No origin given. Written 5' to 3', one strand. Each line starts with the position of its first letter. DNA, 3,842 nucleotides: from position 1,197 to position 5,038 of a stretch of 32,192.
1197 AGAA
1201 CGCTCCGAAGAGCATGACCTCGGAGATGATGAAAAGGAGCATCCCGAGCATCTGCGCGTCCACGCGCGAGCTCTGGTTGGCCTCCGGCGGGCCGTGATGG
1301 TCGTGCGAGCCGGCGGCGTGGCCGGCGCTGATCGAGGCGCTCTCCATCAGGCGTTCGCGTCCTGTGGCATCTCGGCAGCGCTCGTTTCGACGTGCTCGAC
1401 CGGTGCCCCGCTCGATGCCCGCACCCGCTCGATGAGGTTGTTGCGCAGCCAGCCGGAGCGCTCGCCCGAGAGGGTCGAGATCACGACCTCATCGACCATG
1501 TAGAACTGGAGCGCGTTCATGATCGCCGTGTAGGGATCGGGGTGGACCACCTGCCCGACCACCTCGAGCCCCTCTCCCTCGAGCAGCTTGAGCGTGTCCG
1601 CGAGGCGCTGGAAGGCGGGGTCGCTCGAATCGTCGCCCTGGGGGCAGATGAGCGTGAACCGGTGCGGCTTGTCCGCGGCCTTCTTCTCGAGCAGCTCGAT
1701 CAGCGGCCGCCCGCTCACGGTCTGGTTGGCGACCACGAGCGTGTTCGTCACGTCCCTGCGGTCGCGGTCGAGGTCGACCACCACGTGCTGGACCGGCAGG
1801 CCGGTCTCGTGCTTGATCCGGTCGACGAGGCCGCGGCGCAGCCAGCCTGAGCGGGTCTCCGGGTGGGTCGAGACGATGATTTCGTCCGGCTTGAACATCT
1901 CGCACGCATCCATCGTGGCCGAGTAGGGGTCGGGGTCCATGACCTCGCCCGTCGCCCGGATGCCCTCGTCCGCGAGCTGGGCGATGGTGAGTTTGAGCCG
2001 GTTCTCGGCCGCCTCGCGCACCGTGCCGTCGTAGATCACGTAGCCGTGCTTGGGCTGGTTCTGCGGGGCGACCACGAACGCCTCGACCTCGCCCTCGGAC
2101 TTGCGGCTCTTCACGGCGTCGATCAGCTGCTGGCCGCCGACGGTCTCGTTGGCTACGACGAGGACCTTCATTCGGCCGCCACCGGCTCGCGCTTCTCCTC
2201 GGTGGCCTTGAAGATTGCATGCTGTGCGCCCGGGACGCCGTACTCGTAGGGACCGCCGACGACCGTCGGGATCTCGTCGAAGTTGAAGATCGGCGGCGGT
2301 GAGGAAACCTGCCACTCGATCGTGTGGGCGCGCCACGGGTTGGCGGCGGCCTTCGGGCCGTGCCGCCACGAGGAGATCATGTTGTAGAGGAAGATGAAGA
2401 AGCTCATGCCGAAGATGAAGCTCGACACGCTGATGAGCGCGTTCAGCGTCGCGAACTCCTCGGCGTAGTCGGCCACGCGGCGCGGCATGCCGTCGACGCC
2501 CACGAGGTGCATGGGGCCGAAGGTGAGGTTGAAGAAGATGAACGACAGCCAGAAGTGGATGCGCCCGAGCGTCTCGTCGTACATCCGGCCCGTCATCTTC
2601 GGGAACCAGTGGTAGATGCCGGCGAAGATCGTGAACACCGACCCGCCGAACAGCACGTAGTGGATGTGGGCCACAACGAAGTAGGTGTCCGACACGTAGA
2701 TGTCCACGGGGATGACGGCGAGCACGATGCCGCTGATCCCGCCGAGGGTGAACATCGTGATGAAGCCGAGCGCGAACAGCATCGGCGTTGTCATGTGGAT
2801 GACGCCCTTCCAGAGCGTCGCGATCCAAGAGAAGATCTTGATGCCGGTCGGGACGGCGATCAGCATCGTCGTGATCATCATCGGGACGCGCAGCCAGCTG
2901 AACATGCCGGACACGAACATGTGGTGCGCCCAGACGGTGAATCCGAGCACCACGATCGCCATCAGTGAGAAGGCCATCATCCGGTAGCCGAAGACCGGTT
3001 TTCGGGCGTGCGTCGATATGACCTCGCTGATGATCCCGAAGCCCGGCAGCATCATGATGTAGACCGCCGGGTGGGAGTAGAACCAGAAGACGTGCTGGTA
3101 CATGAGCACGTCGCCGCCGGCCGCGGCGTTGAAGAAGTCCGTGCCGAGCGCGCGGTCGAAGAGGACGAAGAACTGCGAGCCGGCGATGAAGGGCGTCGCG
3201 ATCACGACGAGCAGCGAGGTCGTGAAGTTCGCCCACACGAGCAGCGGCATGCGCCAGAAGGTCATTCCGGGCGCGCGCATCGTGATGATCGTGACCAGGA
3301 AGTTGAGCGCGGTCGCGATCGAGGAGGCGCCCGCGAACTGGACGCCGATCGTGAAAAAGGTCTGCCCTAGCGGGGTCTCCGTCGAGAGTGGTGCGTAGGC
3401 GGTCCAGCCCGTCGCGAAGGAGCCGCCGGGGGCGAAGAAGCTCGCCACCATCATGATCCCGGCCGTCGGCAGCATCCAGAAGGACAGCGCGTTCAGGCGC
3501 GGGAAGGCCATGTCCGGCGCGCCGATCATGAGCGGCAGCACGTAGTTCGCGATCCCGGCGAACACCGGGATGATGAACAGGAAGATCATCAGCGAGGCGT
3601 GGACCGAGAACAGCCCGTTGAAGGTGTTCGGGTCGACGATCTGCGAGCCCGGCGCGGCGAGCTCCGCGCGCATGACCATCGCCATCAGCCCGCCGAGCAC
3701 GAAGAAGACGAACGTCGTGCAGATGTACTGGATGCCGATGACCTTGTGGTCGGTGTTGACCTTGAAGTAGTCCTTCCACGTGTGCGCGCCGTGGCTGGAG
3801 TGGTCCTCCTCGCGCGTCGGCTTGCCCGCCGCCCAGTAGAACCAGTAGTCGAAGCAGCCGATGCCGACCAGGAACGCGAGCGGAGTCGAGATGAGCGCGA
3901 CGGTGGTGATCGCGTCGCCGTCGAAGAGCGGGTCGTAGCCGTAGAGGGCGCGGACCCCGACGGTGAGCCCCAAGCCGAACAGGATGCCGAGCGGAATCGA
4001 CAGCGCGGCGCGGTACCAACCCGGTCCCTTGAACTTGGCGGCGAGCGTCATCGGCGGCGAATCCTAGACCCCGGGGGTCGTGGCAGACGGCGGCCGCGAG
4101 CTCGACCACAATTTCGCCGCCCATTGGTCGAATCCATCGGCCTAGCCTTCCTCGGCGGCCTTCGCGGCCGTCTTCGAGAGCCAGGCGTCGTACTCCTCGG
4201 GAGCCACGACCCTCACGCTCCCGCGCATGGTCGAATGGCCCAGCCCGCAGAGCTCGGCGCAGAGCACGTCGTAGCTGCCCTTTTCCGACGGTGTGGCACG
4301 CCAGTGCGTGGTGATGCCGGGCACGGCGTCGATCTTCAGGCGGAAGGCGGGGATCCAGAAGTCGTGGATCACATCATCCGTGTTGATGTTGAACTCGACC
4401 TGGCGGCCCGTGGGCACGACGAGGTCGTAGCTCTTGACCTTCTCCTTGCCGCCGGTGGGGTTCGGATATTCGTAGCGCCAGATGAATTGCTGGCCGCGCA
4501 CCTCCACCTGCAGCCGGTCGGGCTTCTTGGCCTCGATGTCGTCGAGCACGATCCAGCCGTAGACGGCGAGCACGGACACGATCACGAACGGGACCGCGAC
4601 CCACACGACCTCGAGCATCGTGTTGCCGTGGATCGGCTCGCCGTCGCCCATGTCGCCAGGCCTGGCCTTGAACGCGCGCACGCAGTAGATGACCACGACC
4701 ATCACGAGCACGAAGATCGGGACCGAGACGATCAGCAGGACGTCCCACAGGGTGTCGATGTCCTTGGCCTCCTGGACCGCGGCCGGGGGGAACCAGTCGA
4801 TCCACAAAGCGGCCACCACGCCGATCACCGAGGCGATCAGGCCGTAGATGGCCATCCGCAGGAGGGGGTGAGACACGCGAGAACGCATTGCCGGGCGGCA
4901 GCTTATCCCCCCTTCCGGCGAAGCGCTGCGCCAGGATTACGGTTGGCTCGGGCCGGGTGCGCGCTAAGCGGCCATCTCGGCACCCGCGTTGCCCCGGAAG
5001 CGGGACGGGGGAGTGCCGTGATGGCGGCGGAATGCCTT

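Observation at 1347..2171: Soluble tandem USP-like protein translationally wedged between oxidase subunits I and III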

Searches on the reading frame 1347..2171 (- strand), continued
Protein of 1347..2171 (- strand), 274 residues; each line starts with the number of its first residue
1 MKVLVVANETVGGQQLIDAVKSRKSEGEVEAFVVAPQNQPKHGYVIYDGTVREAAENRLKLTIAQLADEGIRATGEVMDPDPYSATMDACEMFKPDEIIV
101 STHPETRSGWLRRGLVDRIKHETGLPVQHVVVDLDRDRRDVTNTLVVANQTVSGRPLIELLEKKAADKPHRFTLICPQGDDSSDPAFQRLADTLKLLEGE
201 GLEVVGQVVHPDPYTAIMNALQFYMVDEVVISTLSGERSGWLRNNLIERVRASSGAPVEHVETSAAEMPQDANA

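Call 54: list_cluster_members(proteins=[P0122, P0123, P0125, P0128, P0129, P0132, P0153, P0203, P0212, P0261])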
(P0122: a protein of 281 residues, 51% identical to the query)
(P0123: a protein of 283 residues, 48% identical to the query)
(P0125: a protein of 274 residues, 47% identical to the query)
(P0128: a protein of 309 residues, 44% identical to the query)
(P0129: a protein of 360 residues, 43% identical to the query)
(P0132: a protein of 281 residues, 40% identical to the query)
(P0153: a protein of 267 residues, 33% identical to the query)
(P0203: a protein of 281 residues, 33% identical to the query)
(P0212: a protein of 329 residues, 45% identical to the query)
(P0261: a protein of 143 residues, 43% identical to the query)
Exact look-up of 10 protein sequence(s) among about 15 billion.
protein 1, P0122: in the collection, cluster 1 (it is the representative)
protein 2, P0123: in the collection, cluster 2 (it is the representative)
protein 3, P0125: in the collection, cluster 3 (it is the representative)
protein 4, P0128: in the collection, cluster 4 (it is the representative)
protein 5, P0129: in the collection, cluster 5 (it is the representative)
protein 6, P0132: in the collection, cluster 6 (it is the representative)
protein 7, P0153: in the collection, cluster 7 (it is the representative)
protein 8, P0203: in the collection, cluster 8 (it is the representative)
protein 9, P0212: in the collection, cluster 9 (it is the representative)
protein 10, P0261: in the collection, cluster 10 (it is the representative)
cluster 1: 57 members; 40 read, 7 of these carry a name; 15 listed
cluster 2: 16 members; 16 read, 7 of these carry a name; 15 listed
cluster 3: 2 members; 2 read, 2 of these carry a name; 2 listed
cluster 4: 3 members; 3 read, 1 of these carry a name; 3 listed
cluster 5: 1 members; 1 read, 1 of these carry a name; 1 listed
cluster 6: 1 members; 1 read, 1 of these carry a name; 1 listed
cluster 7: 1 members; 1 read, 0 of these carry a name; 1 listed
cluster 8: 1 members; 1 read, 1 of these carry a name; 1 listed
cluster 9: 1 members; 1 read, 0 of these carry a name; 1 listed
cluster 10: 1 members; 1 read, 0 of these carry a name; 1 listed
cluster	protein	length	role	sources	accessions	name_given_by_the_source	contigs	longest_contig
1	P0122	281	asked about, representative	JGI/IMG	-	-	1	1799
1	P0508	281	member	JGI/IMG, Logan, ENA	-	hypothetical protein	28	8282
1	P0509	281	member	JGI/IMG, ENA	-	hypothetical protein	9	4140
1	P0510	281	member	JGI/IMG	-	hypothetical protein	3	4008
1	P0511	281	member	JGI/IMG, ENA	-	hypothetical protein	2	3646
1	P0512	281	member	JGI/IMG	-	hypothetical protein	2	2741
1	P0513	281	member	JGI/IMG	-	hypothetical protein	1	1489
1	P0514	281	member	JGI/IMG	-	hypothetical protein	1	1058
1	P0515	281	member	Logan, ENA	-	-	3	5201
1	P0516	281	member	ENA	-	-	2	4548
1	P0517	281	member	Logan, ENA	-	-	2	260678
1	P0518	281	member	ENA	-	-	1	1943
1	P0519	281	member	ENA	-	-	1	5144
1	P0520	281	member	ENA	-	-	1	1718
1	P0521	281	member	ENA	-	-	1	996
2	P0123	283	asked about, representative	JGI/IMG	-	phosphopantetheine adenylyltransferase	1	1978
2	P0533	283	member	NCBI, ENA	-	-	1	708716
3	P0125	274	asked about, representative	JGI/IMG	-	hypothetical protein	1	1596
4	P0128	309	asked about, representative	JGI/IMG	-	hypothetical protein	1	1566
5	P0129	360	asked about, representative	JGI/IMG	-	hypothetical protein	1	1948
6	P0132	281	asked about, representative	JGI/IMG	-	hypothetical protein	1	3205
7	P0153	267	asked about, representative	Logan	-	-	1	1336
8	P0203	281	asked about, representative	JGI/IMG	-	hypothetical protein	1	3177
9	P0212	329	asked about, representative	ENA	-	-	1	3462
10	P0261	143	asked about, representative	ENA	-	-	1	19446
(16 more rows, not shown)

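Call 55: find_encoding_contigs(protein=P0517, flank=7000, max_places=1)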
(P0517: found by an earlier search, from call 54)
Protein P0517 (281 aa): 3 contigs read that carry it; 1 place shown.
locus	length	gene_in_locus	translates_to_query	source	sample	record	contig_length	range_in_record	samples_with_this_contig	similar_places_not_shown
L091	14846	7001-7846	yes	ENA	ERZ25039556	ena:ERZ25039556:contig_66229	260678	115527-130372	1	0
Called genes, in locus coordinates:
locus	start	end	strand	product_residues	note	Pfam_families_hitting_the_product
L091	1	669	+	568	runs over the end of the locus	PF00115:COX1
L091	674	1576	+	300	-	PF01040:UbiA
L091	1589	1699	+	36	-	-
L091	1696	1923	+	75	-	-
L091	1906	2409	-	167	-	PF03061:4HBT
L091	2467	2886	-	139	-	PF00571:CBS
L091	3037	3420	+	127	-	PF00165:HTH_AraC (faint), PF12833:HTH_18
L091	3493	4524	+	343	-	PF02790:COX2_TM, PF00116:COX2, PF00034:Cytochrom_C, PF13442:Cytochrome_CBB3 (weak)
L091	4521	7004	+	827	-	PF14333:DUF4389, PF00115:COX1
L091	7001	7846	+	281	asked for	-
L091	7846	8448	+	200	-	PF00510:COX3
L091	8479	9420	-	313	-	PF09678:Caa3_CtaG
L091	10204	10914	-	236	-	PF00034:Cytochrom_C (weak), PF00127:Copper-bind (weak), PF13473:Cupredoxin_1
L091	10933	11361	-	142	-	PF00534:Glycos_transf_1, PF13692:Glyco_trans_1_4, PF20706:GT4-conflict (weak)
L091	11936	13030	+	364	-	-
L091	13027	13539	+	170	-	PF01966:HD, PF13487:HD_5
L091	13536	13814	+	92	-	-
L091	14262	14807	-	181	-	-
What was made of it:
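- On Oxidase assembly factors (Cox11/CtaG, Caa3_CtaG, Surf1, Sco): A separate Caa3_CtaG gene lies near the operon in L091 (call 55).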

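Call 56: find_encoding_contigs(protein=P0533, flank=7000, max_places=1)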
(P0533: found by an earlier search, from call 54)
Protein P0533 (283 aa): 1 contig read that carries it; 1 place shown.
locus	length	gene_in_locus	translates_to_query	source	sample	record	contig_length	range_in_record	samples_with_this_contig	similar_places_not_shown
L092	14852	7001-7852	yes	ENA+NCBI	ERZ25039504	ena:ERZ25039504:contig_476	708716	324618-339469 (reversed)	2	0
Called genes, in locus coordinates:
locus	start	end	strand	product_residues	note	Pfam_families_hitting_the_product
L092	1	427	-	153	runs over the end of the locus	-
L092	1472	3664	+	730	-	PF01590:GAF, PF13185:GAF_2, PF00989:PAS, PF08448:PAS_4, PF01590:GAF, PF13185:GAF_2, PF13492:GAF_3, PF00512:HisKA, +3 more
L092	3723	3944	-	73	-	PF20059:DUF6458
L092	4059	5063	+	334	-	PF02790:COX2_TM, PF00116:COX2, PF00034:Cytochrom_C (weak), PF13442:Cytochrome_CBB3 (weak)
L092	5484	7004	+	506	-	PF00115:COX1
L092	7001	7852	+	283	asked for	-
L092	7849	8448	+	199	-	PF00510:COX3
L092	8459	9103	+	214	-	-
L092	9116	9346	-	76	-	PF00034:Cytochrom_C (weak), PF13442:Cytochrome_CBB3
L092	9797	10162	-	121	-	PF01740:STAS, PF13466:STAS_2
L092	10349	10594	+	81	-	-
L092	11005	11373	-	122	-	PF01979:Amidohydro_1, PF07969:Amidohydro_3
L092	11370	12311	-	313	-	PF22039:HUTI_composite_bact (weak), PF01979:Amidohydro_1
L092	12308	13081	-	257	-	PF00902:TatC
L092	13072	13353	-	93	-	PF02416:TatA_B_E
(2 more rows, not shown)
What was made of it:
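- It is present in relatives of 48-51% identity (calls 55, 56).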

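Call 57: find_encoding_contigs(protein=P0261, flank=7000, max_places=1)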
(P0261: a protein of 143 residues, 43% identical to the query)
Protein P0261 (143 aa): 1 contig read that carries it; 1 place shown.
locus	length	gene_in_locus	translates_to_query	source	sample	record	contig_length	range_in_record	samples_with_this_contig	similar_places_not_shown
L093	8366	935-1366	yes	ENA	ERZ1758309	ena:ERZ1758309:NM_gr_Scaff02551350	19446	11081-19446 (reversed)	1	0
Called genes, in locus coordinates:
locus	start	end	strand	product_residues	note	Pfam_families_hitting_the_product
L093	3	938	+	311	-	?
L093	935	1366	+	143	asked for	-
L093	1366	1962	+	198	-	PF00510:COX3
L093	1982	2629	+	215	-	-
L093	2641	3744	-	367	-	PF19361:DUF5937, PF01022:HTH_5, PF12840:HTH_20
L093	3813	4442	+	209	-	-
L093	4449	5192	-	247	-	PF14495:Cytochrom_C550 (faint), PF13442:Cytochrome_CBB3 (weak), PF00034:Cytochrom_C, PF13442:Cytochrome_CBB3 (weak)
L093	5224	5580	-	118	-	PF01740:STAS, PF13466:STAS_2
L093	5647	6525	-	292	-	PF13414:TPR_11 (faint), PF13431:TPR_17 (faint), PF14559:TPR_19 (faint), PF07719:TPR_2 (faint), PF13174:TPR_6 (faint), PF13428:TPR_14 (faint), PF13371:TPR_9 (weak), PF13432:TPR_16 (weak)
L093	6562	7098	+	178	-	PF13664:DUF4149 (weak), PF05425:CopD (weak)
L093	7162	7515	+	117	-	PF13473:Cupredoxin_1, PF00127:Copper-bind (weak)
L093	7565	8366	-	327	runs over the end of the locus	-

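Call 59: search_protein_families(library=pfam, proteins=[P0246, P0261, P0124], max_evalue=1)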
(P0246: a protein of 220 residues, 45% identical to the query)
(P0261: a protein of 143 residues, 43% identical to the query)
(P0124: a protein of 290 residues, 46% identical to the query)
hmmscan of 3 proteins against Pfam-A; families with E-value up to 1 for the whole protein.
P0246 (220 aa): 2 families
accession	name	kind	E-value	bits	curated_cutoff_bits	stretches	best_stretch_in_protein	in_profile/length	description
PF00582.32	Usp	-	0.00088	20.3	24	1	74-181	3-117/141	Universal stress protein family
PF02163.28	Peptidase_M50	-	0.084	12.6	27.2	1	23-83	79-106/221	Peptidase family M50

P0261 (143 aa): 1 family
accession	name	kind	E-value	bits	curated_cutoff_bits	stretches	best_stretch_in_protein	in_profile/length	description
PF00582.32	Usp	-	0.029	15.4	24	1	5-122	6-131/141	Universal stress protein family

P0124 (290 aa): 4 families
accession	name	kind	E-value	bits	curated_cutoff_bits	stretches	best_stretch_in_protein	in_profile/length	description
PF04055.27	Radical_SAM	-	0.00057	20.5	29.5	1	101-182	62-135/166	Radical SAM superfamily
PF17154.10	GAPES3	-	0.022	15.1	27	1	76-118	33-75/121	Gammaproteobacterial periplasmic sensor domain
PF12804.13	NTP_transf_3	-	0.028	15.1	27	1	159-213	56-110/160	MobA-like NTP transferase domain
PF23963.1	DUF7291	-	0.063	13.8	27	0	117-152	35-66/131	Family of unknown function (DUF7291)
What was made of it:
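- On Universal stress protein family (Pfam PF00582, Usp): P0246 scores 20.3 bits against a cut-off of 24 (call 59).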

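Call 66: find_related_loci(query=A2, collection=metagenome_contigs, flank=4000)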
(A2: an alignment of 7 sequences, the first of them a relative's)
Query A2 (143 aa) in metagenome_contigs; peptide patterns used: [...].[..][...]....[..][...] (x = any residue, [..] = any of these).
600 stretches matched a pattern (row limit reached: there are more); 580 encode a relative of the query (tblastn E <= 1e-3); the best 80 are kept; 80 distinct loci.
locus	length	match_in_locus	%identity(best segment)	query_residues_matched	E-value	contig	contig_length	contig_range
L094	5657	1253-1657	61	1-135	1e-50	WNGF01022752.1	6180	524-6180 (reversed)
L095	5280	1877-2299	55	1-141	4e-45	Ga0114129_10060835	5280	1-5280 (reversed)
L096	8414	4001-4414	54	1-138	4e-44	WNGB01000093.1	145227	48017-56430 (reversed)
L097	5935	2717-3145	55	4-142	1e-42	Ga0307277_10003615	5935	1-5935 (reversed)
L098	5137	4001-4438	53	1-141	7e-42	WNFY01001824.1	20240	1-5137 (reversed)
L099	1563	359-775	53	1-137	5e-42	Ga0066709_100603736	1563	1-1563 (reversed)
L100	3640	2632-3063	54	1-143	3e-41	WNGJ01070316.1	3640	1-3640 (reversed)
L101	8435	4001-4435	52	1-143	1e-40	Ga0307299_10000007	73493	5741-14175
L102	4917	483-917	56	1-141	2e-40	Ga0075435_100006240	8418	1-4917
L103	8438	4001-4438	55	1-141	4e-40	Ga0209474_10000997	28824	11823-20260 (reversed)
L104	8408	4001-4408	54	4-137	3e-39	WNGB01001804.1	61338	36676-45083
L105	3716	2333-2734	55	4-135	5e-40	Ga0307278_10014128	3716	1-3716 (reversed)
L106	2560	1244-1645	58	4-135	2e-39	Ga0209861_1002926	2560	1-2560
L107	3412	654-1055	54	4-135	1e-39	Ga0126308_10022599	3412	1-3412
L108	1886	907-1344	52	1-141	8e-40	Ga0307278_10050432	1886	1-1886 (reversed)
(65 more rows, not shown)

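Call 77: predict_structure(alignment_id=A3)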
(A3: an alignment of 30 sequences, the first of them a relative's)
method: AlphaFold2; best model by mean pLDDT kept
length: 220 residues; sequences in the alignment: 30
mean_pLDDT: 78.1   pTM: 0.63
mean pLDDT of the five models: 78.1, 76.8, 76.1, 74.4, 74.2
residues with pLDDT >= 90: 60; 70-90: 104; 50-70: 28; < 50: 28
segments of 3 or more residues with pLDDT < 50: 1-6, 55-64, 115-119, 217-220
pLDDT, mean of each block of 10 residues (from residue 1): 43 81 89 87 85 52 47 86 84 92 91 51 80 93 92 88 88 86 71 87 87 59
secondary structure, 60 per line:
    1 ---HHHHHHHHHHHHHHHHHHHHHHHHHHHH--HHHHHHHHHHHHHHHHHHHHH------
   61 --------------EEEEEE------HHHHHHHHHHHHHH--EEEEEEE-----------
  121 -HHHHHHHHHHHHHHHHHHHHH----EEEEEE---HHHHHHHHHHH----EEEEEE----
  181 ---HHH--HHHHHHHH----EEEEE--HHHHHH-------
elements in order: H4-31 H34-54 E75-80 H87-100 E103-109 H122-142 E147-152 H156-166 E171-176 H189-196 E201-205 H208-213
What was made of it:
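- The TM-USP model shows a helical hairpin, a linker and a USP-like domain (call 77).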

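Call 79: fold_search(model_id=the predicted structure, library=pdb)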
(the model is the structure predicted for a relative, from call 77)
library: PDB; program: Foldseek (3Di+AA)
matches with E <= 10: 1440; with E <= 0.001: 36
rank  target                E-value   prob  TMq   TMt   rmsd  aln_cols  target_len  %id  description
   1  2iel_A                3.0e-09  1.00  0.49  0.76   3.4       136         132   31  CRYSTAL STRUCTURE OF TT0030 from Thermus Thermophilus (released 2006-11-14)
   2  2iel_B                1.8e-08  1.00  0.46  0.75   3.5       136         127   31  CRYSTAL STRUCTURE OF TT0030 from Thermus Thermophilus (released 2006-11-14)
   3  7ji4                  1.9e-05  1.00  0.40  0.63   4.9       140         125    8  Universal stress protein (USP) domain of KdpD histidine kinase in complex with second messenger c-di-AMP (released 2021-05-26)
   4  4r2l_B                2.1e-05  1.00  0.41  0.61   5.2       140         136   22  Crystal structure of YnaF (Universal Stress Protein F) from Salmonella typhimurium (released 2015-02-04)
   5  4r2l_A                3.9e-05  1.00  0.40  0.58   5.6       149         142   21  Crystal structure of YnaF (Universal Stress Protein F) from Salmonella typhimurium (released 2015-02-04)
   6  1jmv_B                5.7e-05  1.00  0.41  0.61   5.4       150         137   15  Structure of Haemophylus influenzae Universal Stress Protein At 1.85A Resolution (released 2001-12-12)
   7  1od6                  6.1e-05  1.00  0.35  0.46   5.6       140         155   21  The Crystal Structure of Phosphopantetheine adenylyltransferase from Thermus Thermophilus in complex with 4'-phosphopant (released 2003-03-13)
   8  3fh0_A                7.0e-05  1.00  0.42  0.67   5.2       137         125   19  Crystal structure of putative universal stress protein KPN_01444 - ATPase (released 2008-12-23)
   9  2gm3_A                9.0e-05  1.00  0.40  0.53   7.0       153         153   13  Crystal Structure of an Universal Stress Protein Family Protein from Arabidopsis Thaliana At3g01520 with AMP Bound (released 2006-04-18)
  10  3fh0_B                1.1e-04  1.00  0.42  0.67   4.7       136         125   19  Crystal structure of putative universal stress protein KPN_01444 - ATPase (released 2008-12-23)
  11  4r2m_A                1.1e-04  1.00  0.41  0.59   5.5       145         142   21  Crystal Structure of R134D mutant of YnaF (Universal Stress Protein F) from Salmonella typhimurium (released 2015-02-04)
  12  2z3v                  1.2e-04  1.00  0.35  0.52   6.0       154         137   20  Crystal structure of uncharacterized conserved protein from Thermus thermophilus HB8 (released 2007-12-11)
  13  6hcd_D                1.3e-04  1.00  0.43  0.66   4.0       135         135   19  Structure of universal stress protein from Archaeoglobus fulgidus (released 2018-08-29)
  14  3hgm_D                1.3e-04  1.00  0.45  0.66   4.8       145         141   19  Universal Stress Protein TeaD from the TRAP transporter TeaABC of Halomonas elongata (released 2010-03-02)
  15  1jmv_D                1.8e-04  1.00  0.30  0.48   8.2       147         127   16  Structure of Haemophylus influenzae Universal Stress Protein At 1.85A Resolution (released 2001-12-12)
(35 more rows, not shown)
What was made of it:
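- The fold class also includes phosphopantetheine adenylyltransferases and photolyase N-domains, which appear lower in the Foldseek lists (call 79).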

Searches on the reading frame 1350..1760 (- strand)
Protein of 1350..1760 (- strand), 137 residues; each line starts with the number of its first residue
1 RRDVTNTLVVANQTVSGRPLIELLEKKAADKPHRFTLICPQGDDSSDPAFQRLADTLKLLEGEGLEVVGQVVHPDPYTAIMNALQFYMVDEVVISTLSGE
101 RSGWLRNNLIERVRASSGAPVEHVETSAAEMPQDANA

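Call 30: search_protein_families(library=pfam, proteins=[window:1350-1760:-], max_evalue=10)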
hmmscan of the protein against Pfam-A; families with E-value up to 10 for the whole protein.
window:1350-1760:- (137 aa): 1 family
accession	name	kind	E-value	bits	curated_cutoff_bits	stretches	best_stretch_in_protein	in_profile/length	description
PF09850.14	DotU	-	0.097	12.7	27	1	85-112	60-87/205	Type VI secretion system protein DotU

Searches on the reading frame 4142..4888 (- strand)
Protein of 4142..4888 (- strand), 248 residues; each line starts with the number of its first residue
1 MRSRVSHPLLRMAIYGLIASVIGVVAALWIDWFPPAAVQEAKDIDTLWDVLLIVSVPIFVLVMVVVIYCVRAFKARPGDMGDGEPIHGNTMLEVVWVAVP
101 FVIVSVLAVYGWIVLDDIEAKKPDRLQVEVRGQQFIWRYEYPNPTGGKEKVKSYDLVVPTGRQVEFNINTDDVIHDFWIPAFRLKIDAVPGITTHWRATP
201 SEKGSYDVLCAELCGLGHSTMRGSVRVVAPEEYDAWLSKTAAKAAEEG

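Call 13: search_protein_families(library=pfam, proteins=[window:4142-4888:-], max_evalue=0.001)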
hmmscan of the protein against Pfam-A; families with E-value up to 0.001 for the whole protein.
window:4142-4888:- (248 aa): 3 families
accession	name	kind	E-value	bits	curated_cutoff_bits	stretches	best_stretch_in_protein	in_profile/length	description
PF00116.26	COX2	-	1.3e-15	57.9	22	1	155-225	47-117/120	Cytochrome C oxidase subunit II, periplasmic domain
PF02790.20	COX2_TM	-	9.1e-13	48.6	22.8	1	32-111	7-85/88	Cytochrome C oxidase subunit II, transmembrane domain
PF02687.27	FtsX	-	8.1e-05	23.1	25.5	1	6-71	45-111/120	FtsX-like permease C-terminal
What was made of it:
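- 4142..4888 (-): ctaC, oxidase subunit II (248 aa), here without a fused cytochrome c domain. Pfam COX2 and COX2_TM (call 13).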
